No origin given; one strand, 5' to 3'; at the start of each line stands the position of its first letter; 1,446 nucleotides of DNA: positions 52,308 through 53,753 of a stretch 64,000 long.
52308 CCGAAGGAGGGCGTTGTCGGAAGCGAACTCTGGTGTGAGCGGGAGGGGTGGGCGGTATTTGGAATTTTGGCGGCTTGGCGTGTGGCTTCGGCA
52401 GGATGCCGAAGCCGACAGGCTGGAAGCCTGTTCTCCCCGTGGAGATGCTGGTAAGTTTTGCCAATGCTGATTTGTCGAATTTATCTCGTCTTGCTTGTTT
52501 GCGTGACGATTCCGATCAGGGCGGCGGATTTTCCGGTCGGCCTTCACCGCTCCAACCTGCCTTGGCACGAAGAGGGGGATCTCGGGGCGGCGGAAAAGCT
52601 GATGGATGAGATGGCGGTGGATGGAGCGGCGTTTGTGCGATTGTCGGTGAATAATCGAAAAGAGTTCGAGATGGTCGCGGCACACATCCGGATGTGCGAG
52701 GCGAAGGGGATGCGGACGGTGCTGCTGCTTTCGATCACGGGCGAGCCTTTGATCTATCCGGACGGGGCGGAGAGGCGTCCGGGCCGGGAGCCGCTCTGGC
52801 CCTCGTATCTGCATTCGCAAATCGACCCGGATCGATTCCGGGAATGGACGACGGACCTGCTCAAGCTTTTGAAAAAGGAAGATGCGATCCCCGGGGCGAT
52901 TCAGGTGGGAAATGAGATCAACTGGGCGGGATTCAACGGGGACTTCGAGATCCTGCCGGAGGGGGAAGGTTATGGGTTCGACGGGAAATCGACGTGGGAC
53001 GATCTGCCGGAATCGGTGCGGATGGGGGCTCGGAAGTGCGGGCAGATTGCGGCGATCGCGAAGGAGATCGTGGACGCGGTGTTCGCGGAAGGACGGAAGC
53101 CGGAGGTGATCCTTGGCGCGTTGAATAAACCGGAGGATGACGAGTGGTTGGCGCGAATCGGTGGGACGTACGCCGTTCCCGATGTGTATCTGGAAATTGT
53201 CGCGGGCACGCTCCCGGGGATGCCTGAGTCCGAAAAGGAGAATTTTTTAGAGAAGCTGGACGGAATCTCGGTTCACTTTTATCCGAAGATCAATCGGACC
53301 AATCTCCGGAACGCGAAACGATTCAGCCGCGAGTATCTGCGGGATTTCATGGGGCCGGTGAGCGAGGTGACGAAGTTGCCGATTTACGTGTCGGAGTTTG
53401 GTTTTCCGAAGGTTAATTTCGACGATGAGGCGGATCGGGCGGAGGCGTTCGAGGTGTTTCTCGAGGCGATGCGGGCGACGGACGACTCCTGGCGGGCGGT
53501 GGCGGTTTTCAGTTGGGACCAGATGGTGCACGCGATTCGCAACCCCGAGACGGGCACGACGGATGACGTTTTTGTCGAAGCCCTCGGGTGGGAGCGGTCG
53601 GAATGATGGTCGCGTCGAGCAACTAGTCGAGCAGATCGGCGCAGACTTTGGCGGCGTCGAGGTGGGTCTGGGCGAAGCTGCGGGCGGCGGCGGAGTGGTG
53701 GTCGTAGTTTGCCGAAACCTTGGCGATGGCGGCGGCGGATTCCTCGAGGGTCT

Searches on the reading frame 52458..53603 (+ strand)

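Call 19: search_protein_families(library=pfam, proteins=[window:52458-53603:+], max_evalue=0.01)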
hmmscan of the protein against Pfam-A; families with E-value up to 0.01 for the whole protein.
window:52458-53603:+ (382 aa): 1 family
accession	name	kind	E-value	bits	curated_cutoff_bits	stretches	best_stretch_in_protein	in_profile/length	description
PF07745.19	Glyco_hydro_53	-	0.0034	16.9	24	1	114-156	103-144/340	Glycosyl hydrolase family 53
